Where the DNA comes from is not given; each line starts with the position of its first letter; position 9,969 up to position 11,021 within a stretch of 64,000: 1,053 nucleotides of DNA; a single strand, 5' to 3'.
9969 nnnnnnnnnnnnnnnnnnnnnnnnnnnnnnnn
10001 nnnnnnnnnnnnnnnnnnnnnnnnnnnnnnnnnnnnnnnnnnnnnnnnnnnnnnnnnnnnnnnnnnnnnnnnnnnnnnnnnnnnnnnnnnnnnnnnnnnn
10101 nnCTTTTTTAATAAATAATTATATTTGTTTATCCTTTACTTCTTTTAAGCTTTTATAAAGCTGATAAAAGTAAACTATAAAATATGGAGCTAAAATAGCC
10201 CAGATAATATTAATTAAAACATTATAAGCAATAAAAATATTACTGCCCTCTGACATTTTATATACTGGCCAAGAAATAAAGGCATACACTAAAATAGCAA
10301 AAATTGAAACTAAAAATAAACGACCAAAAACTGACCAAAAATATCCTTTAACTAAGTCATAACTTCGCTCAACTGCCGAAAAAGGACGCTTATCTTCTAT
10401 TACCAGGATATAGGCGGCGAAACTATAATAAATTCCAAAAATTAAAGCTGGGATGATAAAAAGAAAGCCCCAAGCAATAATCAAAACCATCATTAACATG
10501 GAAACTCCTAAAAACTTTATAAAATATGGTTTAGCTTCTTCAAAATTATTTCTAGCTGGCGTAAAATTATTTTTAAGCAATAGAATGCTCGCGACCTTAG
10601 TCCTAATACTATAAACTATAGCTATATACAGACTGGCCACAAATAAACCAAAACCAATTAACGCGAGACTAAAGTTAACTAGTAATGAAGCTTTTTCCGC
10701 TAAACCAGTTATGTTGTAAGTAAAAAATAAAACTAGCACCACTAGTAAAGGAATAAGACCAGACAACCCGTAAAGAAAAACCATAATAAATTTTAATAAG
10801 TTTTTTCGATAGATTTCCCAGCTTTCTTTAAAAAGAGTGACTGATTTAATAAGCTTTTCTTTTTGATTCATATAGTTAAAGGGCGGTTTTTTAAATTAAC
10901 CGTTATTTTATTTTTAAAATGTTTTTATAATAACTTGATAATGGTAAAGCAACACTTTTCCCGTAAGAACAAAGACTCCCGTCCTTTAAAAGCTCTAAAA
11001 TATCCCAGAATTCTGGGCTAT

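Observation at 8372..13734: gap-SDR-NuoF-like-membrane protein-[FeFe] hydrogenase packed as one operon, with no NuoE/HydC-type partner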

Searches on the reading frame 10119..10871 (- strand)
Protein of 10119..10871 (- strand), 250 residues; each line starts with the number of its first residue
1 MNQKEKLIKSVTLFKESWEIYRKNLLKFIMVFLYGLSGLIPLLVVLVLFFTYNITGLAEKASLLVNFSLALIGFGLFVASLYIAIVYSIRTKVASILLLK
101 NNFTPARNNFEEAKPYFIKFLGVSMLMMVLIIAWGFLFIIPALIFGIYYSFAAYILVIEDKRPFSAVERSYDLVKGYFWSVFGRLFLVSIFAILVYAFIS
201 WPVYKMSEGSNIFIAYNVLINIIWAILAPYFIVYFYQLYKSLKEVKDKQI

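Call 3: search_protein_families(library=pfam, proteins=[window:10119-10871:-], max_evalue=0.01)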
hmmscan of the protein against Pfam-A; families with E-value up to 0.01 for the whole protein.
window:10119-10871:- (250 aa): 2 families
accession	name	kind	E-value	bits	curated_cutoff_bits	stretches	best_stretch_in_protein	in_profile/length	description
PF10110.14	GPDPase_memb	-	1.6e-06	27.5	29.6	1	129-241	162-284/321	Membrane domain of glycerophosphoryl diester phosphodiesterase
PF06790.16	UPF0259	-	0.0067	16.7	31.4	1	61-239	85-246/248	Uncharacterised protein family (UPF0259)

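Call 4: search_protein_families(library=ncbifam, proteins=[window:10119-10871:-], max_evalue=0.01)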
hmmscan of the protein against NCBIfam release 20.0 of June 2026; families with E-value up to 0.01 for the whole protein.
window:10119-10871:- (250 aa): 1 family
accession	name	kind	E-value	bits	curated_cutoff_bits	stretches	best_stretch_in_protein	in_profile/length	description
NF002774.0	PRK02868.1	equivalog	8e-05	22.5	227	1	106-242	115-245/248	YciC family protein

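Call 48: find_homologous_proteins(query=window:10119-10871:-, max_evalue=0.001)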
Query window:10119-10871:- (250 aa): 51 proteins with E <= 0.001 among 1204 candidates.
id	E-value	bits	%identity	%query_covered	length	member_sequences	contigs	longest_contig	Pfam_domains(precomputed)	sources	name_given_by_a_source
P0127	3.9e-140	484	94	100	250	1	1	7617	PF10110.15,PF25231.2,PF06790.18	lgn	-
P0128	5.2e-97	342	98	69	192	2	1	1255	PF06790.18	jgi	-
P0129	3.1e-95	337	64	99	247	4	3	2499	PF06790.18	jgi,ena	-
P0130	1.4e-94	334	64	99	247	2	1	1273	PF25231.2,PF06790.18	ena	-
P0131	1.0e-93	332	63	99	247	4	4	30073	PF06790.18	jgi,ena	-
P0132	3.6e-92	327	64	99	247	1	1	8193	PF25231.2,PF06790.18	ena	-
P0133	7.0e-92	326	61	98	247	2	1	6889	PF25231.2,PF06790.18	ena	-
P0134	7.9e-92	325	63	99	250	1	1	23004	PF25231.2,PF06790.18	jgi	jgi:hypothetical protein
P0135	1.4e-90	321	62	99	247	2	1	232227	PF06790.18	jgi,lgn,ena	-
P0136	2.2e-90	321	59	99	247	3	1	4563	PF06790.18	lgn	-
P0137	6.0e-90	319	63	99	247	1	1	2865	PF06790.18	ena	-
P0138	1.8e-89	318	60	99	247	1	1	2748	PF25231.2,PF06790.18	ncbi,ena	-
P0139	3.5e-89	317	61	96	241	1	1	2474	PF25231.2,PF06790.18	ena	-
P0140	3.5e-89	317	60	99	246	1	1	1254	PF25231.2,PF06790.18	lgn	-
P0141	6.1e-89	316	62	99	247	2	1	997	PF06790.18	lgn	-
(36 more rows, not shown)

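Call 63: predict_structure(alignment_id=A3)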
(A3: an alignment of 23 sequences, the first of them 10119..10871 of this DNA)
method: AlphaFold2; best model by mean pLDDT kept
length: 250 residues; sequences in the alignment: 23
mean_pLDDT: 90.3   pTM: 0.83
mean pLDDT of the five models: 90.3, 89.2, 89.0, 88.1, 87.5
residues with pLDDT >= 90: 196; 70-90: 46; 50-70: 5; < 50: 3
segments of 3 or more residues with pLDDT < 50: 1-3
pLDDT, mean of each block of 10 residues (from residue 1): 66 93 95 94 94 89 91 95 94 95 94 93 89 81 88 94 92 91 93 93 89 92 91 95 77
secondary structure, 60 per line:
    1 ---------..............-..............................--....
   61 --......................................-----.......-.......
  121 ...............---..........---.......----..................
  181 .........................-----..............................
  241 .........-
elements in order: H10-23 H25-54 H57-60 H63-100 H106-112 H114-135 H139-148 H152-158 H163-205 H211-249

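Call 66: fold_search(model_id=the predicted structure, library=pdb)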
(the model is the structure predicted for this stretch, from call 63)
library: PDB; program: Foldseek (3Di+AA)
matches with E <= 10: 119; with E <= 0.001: 0
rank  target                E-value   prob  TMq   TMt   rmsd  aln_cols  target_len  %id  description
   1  6rah_B                2.4e-01  0.41  0.25  0.14  16.6       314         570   14  Heterodimeric ABC exporter TmrAB in ATP-bound outward-facing open conformation (released 2019-07-31)
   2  8qoe_A                5.6e-01  0.08  0.14  0.09  21.4       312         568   15  Inward-facing conformation of the ABC transporter BmrA (released 2023-12-20)
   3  6ram_B                5.9e-01  0.15  0.20  0.12  16.2       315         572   12  Heterodimeric ABC exporter TmrAB under turnover conditions in asymmetric unlocked return conformation with wider opene (released 2019-07-31)
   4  7zdb_D                7.7e-01  0.13  0.20  0.12  16.9       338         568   14  IF(heme/bound) conformation of CydDC in ADP+Pi(CydC)/ATP(CydD) bound state (Dataset-2) (released 2023-04-19)
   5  6qv0_B                8.1e-01  0.25  0.28  0.16  14.4       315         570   14  Structure of ATP-bound outward-facing TM287/288 in complex with sybody Sb_TM35 (released 2019-05-29)
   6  7y66_D                1.0e+00  0.10  0.17  0.15  19.6       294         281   15  Cryo-EM structure of BM213-bound C5aR1 in complex with Gi protein (released 2023-03-01)
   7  7zdt_C                1.5e+00  0.09  0.18  0.11  17.5       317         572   13  Occ(apo/return) conformation of CydDC mutant (E500Q.C) in ATP(CydC) bound state (Dataset-18) (released 2023-04-19)
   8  4ry2_A                1.6e+00  0.10  0.21  0.10  18.9       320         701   16  Crystal structure of the peptidase-containing ABC transporter PCAT1 (released 2015-07-22)
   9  7zdg_C                1.7e+00  0.09  0.19  0.11  17.8       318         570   11  IF(heme/confined) conformation of CydDC (Dataset-5) (released 2023-04-19)
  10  7zdk_D                1.7e+00  0.08  0.18  0.10  17.8       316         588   14  IF(apo/asym) conformation of CydDC in AMP-PNP(CydC)/AMP-PNP(CydD) bound state (Dataset-8) (released 2023-04-19)
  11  8fmv_C                1.8e+00  0.08  0.19  0.11  18.9       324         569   12  Heterodimeric ABC transporter BmrCD in the inward-facing conformation bound to substrate and ATP: BmrCD_IF-2HT/ATP (released 2023-11-15)
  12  9qu3                  2.0e+00  0.57  0.46  0.35   9.2       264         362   10  Cryo-EM structure of the human choline transporter-like protein hCTL1 in LMNG (released 2025-05-14)
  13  6raf_B                2.2e+00  0.09  0.21  0.12  17.6       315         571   14  Heterodimeric ABC exporter TmrAB in inward-facing narrow conformation under turnover conditions (released 2019-07-31)
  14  8tso_A                2.2e+00  0.07  0.20  0.12  17.8       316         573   13  KDL bound, nucleotide-free MsbA in open, outward-facing conformation (released 2024-06-19)
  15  6qv1_B                2.4e+00  0.14  0.29  0.17  16.1       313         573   13  Structure of ATPgS-bound outward-facing TM287/288 in complex with nanobody Nb_TM1 (released 2019-05-29)
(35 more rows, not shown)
